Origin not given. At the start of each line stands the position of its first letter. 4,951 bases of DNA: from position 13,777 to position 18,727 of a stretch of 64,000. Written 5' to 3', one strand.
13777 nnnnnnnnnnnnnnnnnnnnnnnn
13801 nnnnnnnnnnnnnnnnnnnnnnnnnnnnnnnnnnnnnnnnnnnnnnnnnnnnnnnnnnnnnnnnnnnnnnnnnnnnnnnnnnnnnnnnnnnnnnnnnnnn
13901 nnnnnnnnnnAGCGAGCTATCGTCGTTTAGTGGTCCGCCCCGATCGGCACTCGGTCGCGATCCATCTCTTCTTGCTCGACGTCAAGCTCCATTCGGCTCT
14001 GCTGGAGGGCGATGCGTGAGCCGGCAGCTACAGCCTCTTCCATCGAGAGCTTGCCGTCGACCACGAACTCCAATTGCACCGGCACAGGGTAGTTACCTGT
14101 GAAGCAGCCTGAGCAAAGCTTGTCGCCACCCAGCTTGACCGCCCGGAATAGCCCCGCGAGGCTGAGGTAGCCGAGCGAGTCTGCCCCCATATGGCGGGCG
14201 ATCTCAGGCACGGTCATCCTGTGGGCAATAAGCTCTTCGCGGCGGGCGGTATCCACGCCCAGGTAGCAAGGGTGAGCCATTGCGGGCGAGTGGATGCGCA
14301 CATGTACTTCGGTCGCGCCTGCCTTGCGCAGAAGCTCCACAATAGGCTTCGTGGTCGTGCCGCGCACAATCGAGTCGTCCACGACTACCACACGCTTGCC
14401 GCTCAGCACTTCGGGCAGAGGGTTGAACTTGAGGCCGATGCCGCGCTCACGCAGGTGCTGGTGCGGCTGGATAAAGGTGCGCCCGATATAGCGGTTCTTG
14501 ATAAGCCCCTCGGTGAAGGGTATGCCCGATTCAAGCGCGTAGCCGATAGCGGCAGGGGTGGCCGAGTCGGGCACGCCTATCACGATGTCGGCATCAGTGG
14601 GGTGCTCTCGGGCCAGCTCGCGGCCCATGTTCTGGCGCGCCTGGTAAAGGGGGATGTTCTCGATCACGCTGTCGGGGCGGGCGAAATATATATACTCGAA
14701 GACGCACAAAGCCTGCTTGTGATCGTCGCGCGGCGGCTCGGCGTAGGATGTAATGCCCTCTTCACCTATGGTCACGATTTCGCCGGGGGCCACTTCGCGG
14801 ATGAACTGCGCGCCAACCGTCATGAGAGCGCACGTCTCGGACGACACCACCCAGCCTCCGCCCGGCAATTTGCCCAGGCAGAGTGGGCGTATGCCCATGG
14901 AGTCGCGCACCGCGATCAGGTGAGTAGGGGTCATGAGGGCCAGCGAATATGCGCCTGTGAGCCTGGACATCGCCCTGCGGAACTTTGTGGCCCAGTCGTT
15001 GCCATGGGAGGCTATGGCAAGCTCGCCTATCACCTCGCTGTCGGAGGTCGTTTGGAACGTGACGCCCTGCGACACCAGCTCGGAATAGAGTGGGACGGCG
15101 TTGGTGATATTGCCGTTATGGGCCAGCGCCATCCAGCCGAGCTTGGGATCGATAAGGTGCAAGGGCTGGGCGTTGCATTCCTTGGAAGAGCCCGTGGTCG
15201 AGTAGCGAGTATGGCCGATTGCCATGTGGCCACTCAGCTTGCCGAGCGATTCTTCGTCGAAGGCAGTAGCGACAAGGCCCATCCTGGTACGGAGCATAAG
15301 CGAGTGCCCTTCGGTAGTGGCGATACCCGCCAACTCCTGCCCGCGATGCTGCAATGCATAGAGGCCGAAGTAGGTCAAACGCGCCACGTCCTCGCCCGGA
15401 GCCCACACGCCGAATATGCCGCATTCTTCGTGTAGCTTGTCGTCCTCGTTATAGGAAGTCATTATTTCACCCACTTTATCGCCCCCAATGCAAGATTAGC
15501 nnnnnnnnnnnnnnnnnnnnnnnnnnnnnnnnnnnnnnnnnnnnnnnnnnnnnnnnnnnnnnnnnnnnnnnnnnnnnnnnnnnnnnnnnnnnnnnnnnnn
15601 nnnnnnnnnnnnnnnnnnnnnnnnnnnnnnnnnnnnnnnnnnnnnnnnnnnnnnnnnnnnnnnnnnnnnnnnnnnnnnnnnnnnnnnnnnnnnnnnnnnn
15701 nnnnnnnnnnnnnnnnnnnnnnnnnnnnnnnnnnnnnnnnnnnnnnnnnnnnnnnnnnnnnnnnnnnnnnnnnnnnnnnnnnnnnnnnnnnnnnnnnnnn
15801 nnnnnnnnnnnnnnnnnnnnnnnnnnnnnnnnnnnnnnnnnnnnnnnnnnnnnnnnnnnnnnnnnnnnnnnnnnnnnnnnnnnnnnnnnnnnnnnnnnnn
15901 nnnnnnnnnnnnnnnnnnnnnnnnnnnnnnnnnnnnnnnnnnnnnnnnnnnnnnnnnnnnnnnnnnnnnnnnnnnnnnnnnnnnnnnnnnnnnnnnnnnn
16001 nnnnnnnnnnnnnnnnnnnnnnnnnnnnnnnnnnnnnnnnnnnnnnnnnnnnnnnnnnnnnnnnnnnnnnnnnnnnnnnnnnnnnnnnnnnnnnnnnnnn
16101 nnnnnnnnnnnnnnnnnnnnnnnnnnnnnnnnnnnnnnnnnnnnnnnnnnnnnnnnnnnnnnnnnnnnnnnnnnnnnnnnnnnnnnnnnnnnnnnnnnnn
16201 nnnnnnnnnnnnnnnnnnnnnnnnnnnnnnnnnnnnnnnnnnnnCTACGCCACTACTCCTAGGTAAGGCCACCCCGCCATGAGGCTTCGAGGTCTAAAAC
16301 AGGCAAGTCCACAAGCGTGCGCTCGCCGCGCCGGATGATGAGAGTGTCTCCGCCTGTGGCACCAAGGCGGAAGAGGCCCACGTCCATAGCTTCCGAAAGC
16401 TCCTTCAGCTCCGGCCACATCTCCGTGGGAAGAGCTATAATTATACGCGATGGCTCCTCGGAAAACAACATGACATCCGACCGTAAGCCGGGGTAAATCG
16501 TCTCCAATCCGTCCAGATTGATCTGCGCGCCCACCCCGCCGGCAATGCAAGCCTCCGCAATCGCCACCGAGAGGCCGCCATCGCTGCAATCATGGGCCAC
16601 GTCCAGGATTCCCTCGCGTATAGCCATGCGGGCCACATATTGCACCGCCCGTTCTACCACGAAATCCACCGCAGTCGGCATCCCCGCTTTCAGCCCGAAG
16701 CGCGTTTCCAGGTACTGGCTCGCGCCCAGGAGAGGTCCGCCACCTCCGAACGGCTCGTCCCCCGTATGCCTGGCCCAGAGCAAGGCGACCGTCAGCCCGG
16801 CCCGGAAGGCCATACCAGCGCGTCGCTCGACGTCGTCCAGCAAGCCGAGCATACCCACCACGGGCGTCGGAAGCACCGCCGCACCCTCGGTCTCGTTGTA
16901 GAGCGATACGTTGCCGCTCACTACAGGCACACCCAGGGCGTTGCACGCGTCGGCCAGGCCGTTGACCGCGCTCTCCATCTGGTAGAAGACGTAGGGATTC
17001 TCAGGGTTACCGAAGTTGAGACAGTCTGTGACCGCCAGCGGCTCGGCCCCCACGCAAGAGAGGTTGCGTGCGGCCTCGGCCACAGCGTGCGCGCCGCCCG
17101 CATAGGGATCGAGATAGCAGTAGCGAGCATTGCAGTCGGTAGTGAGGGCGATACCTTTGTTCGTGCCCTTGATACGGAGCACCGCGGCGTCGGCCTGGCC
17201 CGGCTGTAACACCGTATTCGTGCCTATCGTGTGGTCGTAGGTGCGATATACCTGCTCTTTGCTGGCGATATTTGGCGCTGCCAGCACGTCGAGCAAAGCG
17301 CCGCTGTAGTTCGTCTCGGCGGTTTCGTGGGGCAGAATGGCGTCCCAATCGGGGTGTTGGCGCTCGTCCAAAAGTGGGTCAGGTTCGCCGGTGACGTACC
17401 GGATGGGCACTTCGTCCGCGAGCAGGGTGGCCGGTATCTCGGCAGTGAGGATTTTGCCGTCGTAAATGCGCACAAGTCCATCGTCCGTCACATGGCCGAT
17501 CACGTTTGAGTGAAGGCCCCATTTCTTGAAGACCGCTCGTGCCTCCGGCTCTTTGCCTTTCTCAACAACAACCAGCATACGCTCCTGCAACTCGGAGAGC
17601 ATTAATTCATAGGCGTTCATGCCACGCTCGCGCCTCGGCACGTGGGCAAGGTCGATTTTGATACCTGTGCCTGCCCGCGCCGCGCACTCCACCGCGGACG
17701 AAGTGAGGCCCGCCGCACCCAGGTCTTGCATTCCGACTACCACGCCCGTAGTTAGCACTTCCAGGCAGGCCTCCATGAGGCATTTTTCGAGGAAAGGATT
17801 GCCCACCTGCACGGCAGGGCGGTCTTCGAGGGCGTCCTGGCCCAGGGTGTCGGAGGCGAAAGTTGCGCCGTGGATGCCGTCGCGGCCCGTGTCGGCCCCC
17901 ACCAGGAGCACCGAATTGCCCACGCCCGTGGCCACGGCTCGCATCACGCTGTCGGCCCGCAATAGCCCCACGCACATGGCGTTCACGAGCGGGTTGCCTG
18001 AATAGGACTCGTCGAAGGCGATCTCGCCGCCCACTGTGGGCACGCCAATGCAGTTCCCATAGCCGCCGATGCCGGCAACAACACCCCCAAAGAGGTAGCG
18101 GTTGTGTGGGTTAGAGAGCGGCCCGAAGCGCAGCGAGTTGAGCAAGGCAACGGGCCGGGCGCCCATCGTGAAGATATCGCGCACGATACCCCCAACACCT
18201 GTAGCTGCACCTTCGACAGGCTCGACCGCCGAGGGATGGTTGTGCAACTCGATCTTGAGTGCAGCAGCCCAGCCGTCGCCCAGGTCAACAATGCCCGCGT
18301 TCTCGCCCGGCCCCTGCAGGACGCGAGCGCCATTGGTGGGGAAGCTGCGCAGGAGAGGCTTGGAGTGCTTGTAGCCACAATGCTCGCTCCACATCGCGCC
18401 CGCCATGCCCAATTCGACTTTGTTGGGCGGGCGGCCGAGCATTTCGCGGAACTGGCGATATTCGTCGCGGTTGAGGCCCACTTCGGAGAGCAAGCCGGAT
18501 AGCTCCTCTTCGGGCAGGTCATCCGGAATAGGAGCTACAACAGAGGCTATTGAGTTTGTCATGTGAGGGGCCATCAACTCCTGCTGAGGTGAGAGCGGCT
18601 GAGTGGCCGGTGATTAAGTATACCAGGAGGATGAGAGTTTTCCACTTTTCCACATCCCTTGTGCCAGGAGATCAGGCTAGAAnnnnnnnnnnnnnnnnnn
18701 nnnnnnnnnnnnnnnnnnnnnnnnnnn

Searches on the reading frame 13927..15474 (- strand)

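Call 88: search_protein_families(library=pfam, proteins=[window:13927-15474:-], max_evalue=0.0001)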
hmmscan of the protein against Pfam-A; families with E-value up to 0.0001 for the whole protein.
window:13927-15474:- (515 aa): 3 families
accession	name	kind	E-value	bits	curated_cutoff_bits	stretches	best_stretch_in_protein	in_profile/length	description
PF13522.11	GATase_6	-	1.6e-20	73.9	27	1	80-213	8-130/130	Glutamine amidotransferase domain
PF13537.11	GATase_7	-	1.2e-18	67.7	25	1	89-218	2-122/123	Glutamine amidotransferase domain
PF00156.33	Pribosyltran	-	1.3e-08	34.8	26.3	1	292-392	27-120/158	Phosphoribosyl transferase domain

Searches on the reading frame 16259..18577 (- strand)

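Call 61: search_protein_families(library=pfam, proteins=[window:16259-18577:-], max_evalue=0.0001)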
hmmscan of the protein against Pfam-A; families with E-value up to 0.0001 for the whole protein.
window:16259-18577:- (772 aa): 3 families
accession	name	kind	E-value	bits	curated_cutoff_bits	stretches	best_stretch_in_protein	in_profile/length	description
PF00586.29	AIRS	-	6.4e-56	188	24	2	462-579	2-111/112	AIR synthase related protein, N-terminal domain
PF02769.27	AIRS_C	-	1.9e-49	168.3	23.1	2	219-372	2-154/156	AIR synthase related protein, C-terminal domain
PF18072.6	FGAR-AT_linker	-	5.2e-12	46.5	26.6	1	32-70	9-50/50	Formylglycinamide ribonucleotide amidotransferase linker domain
